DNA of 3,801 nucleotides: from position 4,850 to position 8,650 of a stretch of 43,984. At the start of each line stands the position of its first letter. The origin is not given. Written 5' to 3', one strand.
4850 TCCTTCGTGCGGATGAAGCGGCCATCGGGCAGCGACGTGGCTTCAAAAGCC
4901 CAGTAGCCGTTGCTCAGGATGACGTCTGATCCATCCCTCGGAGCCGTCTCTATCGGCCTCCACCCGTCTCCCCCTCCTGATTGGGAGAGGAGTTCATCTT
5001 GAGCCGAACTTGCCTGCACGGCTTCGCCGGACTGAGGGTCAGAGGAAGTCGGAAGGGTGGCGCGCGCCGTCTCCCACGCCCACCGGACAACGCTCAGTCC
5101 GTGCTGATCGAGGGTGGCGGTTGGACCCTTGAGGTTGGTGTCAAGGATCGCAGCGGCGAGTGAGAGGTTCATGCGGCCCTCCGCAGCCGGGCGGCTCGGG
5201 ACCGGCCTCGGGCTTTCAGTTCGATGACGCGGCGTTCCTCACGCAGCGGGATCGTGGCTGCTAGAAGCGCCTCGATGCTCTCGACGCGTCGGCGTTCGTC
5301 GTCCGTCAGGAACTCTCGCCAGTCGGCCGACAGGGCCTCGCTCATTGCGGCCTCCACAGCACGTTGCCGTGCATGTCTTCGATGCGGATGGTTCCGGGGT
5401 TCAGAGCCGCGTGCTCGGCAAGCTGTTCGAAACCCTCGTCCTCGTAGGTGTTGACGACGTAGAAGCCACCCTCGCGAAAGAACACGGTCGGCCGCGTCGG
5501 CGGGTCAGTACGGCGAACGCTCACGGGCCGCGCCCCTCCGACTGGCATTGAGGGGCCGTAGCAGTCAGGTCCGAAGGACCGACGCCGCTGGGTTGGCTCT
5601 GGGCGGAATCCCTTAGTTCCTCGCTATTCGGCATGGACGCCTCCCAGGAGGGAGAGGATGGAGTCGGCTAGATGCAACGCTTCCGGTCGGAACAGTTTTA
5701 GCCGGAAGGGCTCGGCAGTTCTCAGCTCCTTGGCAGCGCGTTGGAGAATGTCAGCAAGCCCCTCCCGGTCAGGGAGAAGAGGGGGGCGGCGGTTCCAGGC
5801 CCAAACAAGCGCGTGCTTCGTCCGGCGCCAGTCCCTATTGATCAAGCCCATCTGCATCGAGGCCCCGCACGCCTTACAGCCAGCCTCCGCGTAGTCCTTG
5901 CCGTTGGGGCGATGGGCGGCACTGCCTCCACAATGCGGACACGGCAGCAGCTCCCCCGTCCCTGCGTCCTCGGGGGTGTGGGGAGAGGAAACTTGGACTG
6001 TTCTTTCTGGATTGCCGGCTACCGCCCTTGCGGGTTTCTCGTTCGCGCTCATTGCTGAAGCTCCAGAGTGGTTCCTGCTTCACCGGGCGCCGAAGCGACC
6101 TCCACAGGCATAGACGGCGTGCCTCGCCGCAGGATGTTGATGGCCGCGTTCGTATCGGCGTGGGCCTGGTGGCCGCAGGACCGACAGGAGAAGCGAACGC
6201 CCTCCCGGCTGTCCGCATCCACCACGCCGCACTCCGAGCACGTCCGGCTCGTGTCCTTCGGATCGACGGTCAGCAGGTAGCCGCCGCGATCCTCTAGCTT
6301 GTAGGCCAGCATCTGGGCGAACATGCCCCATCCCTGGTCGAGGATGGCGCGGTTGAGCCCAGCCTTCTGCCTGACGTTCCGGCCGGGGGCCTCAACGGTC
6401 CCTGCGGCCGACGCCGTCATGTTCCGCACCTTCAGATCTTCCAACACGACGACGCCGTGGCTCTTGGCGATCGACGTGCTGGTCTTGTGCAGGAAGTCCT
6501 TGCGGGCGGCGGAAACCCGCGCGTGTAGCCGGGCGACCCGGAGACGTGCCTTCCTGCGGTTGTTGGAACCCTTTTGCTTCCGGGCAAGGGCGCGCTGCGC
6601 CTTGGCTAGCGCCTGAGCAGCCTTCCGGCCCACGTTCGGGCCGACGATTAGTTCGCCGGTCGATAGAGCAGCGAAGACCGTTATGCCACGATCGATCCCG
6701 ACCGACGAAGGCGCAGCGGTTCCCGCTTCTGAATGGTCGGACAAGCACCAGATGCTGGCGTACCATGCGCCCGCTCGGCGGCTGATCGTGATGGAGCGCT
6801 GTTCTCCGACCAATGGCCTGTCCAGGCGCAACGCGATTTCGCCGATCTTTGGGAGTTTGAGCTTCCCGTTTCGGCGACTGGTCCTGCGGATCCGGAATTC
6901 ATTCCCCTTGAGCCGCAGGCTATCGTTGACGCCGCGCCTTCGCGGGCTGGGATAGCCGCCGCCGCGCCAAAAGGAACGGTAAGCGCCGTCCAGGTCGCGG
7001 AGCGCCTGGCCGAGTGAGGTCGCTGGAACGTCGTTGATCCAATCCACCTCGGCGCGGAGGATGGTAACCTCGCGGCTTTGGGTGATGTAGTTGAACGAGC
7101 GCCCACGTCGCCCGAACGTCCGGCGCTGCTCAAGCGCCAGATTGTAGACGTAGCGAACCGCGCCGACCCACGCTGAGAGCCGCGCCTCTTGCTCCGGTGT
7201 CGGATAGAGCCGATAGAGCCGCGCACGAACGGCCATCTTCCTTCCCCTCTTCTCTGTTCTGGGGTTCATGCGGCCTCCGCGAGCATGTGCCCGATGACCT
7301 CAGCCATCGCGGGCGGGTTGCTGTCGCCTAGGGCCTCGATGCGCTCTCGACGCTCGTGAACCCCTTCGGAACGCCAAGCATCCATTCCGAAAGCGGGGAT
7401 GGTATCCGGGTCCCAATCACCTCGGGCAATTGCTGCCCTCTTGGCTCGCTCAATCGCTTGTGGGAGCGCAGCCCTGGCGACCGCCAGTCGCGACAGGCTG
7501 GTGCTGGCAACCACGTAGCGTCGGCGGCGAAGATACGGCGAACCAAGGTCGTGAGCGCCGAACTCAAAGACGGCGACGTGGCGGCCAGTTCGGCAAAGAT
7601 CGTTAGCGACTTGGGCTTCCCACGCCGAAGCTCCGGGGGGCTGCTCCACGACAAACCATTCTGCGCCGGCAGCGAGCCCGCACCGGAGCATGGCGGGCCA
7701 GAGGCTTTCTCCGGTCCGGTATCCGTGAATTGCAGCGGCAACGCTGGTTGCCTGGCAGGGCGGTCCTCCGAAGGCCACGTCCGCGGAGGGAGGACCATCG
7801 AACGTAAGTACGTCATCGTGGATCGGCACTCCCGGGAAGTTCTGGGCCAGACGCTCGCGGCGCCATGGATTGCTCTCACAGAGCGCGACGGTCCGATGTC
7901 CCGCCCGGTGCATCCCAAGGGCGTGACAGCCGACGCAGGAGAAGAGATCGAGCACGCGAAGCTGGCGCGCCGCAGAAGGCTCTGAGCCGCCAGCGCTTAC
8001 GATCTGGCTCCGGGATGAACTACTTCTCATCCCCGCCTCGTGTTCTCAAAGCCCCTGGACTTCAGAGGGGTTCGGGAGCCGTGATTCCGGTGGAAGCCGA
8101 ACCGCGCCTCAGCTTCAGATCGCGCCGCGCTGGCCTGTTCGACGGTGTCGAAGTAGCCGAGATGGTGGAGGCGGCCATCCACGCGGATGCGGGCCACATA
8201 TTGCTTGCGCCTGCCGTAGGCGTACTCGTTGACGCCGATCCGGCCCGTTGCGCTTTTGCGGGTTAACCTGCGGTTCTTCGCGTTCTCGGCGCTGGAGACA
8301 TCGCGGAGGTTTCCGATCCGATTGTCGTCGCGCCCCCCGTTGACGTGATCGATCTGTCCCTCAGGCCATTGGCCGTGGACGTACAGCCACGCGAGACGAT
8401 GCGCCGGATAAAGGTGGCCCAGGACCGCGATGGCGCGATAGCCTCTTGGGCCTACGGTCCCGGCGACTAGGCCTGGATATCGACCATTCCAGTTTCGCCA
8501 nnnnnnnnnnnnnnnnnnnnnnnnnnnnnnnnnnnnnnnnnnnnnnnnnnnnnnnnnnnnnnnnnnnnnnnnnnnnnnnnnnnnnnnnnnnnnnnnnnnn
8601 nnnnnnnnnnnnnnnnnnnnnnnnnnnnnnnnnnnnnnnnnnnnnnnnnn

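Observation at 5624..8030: Intact TnpB with no tnpA and no free space for transposon ends, locked between a C5-methyltransferase gene and a Lar-like gene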

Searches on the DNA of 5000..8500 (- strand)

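Call 6: search_rna_families(source=window, start=5000, end=8500, threshold=evalue, max_evalue=10)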
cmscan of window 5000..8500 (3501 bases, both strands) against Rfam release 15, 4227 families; matches with E-value up to 10: 2.
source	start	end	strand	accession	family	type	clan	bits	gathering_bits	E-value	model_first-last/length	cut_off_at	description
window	7060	7129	-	RF01340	CRISPR-DR29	Gene; CRISPR;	-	16.4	39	9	1-37/37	no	CRISPR RNA direct repeat element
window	7759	7864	+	RF00009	RNaseP_nuc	Gene; ribozyme;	CL00002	9.4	28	8.9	1-301/301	no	Nuclear RNase P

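Call 41: build_rna_model(alignment_id=A4)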
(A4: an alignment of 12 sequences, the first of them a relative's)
Model R1 built from alignment A4 (12 sequences, 181 columns); structure: RNAalifold consensus.
model positions 147; base pairs 23; branch points 1; effective number of sequences 3.2; information 0.59 bits per position. Calibrated on 0.2 Mb of random sequence (short: E-values are rough).
structure used (alignment columns):
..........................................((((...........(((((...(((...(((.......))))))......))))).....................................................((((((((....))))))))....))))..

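Call 42: search_with_rna_model(model_id=R1, sources=[window, L166, L248, L249, L250, L370, L371, L160, L081, L082], max_evalue=1, show_alignments=4)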
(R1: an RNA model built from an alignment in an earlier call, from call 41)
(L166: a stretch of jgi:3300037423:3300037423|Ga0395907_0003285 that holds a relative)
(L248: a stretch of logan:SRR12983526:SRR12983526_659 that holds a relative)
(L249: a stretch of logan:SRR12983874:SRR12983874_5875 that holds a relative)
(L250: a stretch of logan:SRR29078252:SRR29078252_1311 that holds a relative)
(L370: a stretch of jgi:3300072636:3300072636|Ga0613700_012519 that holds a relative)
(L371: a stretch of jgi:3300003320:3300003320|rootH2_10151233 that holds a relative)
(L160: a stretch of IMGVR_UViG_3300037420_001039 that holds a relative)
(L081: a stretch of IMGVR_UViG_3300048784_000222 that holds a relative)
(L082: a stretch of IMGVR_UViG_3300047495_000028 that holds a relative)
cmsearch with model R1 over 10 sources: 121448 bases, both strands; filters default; matches with E-value up to 1: 10.
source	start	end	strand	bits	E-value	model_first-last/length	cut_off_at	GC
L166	7088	7211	+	59.8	3.2e-13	1-147/147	no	0.65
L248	4198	4316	+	57.1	1.6e-12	1-147/147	no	0.68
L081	1736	1872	+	53.3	1.3e-11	1-147/147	no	0.6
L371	2643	2789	+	53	1.7e-11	1-147/147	no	0.63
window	6015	6146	-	52.9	1.7e-11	1-147/147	no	0.65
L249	5413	5510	+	51.3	4.3e-11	1-147/147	no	0.71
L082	7149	7285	+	50.8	5.7e-11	1-147/147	no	0.57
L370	3923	4045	+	46.9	5.5e-10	1-147/147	no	0.67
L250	4474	4601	+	39.1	4.9e-08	1-147/147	no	0.62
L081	99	121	+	18.7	0.0066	115-137/147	no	0.7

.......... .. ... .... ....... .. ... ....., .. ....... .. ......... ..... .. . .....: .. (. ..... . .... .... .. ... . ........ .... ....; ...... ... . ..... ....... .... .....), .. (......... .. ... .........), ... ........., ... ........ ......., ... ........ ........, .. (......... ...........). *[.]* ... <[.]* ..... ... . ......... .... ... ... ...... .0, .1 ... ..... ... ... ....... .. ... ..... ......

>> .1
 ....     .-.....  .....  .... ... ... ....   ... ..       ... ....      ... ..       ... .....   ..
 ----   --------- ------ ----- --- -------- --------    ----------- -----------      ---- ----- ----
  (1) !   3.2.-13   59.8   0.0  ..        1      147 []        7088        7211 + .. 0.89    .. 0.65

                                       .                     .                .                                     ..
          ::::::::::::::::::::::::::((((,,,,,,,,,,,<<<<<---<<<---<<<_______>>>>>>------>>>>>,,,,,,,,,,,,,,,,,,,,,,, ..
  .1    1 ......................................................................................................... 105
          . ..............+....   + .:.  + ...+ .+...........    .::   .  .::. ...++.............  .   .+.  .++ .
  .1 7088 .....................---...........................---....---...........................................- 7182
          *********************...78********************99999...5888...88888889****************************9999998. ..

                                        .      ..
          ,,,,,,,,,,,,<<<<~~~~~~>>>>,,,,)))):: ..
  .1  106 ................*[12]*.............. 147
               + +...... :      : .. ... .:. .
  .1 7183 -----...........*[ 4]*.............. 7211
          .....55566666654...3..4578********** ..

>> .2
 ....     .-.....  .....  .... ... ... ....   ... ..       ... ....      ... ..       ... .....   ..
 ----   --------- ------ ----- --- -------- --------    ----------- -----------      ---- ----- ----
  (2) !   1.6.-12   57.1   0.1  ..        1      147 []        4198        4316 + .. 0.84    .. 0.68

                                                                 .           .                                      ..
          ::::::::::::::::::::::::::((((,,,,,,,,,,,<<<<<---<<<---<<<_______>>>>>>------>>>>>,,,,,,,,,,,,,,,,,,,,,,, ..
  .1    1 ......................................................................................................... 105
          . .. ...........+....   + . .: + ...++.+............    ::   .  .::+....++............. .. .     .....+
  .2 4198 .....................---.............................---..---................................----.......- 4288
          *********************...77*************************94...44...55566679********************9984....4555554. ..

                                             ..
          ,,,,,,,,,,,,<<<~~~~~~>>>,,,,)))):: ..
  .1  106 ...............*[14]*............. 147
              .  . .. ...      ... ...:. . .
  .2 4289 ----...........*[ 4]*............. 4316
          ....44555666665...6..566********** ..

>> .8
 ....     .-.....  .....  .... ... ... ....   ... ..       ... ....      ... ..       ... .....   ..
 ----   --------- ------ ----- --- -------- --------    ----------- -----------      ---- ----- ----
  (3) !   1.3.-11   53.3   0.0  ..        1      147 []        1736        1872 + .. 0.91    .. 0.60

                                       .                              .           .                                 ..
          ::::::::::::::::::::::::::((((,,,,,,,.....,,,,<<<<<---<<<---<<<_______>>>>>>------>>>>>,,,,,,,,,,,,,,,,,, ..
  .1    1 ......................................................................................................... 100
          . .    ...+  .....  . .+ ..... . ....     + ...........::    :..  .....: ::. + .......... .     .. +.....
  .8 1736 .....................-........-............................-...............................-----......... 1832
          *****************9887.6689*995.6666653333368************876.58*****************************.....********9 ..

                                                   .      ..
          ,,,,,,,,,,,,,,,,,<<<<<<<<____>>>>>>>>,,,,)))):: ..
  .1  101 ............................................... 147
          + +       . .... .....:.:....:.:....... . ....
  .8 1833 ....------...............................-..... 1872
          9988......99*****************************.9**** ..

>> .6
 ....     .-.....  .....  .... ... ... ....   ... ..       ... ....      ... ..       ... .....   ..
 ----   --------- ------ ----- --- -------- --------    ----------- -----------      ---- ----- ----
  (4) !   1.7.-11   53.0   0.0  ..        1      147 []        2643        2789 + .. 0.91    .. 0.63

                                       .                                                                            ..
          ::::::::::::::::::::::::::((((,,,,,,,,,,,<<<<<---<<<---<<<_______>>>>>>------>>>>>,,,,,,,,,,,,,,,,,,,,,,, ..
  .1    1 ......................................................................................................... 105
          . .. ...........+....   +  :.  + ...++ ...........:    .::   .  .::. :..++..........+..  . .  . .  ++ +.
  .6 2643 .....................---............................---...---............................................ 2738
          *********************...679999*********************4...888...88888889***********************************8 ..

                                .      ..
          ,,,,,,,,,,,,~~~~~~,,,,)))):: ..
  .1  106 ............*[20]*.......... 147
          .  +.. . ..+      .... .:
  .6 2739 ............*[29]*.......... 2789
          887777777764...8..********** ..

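Call 43: search_with_rna_model(model_id=R1, source=window, max_evalue=10, show_alignments=2)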
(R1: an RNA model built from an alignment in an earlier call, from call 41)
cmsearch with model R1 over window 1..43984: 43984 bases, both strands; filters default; matches with E-value up to 10: 2.
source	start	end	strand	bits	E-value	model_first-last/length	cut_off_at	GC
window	6015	6146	-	52.9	6.2e-12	1-147/147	no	0.65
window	33033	33090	-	8.7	0.77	1-147/147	no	0.71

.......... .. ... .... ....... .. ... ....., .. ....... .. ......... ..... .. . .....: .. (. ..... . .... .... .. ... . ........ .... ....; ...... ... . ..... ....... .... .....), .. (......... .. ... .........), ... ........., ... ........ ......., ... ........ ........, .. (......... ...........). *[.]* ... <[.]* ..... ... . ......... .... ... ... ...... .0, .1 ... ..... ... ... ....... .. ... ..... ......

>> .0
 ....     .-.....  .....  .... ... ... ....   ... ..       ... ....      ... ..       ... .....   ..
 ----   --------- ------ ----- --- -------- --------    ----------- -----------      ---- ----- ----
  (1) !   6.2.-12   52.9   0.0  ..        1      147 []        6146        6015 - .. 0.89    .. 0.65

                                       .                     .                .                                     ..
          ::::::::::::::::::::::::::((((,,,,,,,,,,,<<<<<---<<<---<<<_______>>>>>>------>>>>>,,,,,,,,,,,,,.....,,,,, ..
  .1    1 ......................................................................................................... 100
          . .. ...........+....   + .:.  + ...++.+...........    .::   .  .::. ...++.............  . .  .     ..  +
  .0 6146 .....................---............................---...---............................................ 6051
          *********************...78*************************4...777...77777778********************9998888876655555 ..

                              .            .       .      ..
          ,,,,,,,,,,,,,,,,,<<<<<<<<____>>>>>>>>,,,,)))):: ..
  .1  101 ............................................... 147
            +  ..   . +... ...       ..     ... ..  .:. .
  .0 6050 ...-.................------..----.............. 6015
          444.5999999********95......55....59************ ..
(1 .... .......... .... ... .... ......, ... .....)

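Call 44: search_with_rna_model(model_id=R1, sources=[L370, L249, L250], max_evalue=0.001, show_alignments=3)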
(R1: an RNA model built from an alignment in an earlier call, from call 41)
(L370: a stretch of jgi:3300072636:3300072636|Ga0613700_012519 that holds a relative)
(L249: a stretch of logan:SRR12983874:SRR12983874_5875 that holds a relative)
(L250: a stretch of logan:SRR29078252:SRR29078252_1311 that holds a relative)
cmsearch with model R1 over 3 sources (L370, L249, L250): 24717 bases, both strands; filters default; matches with E-value up to 0.001: 3.
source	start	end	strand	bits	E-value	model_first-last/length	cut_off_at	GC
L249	5413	5510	+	51.3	8.7e-12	1-147/147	no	0.71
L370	3923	4045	+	46.9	1.1e-10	1-147/147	no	0.67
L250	4474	4601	+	39.1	1e-08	1-147/147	no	0.62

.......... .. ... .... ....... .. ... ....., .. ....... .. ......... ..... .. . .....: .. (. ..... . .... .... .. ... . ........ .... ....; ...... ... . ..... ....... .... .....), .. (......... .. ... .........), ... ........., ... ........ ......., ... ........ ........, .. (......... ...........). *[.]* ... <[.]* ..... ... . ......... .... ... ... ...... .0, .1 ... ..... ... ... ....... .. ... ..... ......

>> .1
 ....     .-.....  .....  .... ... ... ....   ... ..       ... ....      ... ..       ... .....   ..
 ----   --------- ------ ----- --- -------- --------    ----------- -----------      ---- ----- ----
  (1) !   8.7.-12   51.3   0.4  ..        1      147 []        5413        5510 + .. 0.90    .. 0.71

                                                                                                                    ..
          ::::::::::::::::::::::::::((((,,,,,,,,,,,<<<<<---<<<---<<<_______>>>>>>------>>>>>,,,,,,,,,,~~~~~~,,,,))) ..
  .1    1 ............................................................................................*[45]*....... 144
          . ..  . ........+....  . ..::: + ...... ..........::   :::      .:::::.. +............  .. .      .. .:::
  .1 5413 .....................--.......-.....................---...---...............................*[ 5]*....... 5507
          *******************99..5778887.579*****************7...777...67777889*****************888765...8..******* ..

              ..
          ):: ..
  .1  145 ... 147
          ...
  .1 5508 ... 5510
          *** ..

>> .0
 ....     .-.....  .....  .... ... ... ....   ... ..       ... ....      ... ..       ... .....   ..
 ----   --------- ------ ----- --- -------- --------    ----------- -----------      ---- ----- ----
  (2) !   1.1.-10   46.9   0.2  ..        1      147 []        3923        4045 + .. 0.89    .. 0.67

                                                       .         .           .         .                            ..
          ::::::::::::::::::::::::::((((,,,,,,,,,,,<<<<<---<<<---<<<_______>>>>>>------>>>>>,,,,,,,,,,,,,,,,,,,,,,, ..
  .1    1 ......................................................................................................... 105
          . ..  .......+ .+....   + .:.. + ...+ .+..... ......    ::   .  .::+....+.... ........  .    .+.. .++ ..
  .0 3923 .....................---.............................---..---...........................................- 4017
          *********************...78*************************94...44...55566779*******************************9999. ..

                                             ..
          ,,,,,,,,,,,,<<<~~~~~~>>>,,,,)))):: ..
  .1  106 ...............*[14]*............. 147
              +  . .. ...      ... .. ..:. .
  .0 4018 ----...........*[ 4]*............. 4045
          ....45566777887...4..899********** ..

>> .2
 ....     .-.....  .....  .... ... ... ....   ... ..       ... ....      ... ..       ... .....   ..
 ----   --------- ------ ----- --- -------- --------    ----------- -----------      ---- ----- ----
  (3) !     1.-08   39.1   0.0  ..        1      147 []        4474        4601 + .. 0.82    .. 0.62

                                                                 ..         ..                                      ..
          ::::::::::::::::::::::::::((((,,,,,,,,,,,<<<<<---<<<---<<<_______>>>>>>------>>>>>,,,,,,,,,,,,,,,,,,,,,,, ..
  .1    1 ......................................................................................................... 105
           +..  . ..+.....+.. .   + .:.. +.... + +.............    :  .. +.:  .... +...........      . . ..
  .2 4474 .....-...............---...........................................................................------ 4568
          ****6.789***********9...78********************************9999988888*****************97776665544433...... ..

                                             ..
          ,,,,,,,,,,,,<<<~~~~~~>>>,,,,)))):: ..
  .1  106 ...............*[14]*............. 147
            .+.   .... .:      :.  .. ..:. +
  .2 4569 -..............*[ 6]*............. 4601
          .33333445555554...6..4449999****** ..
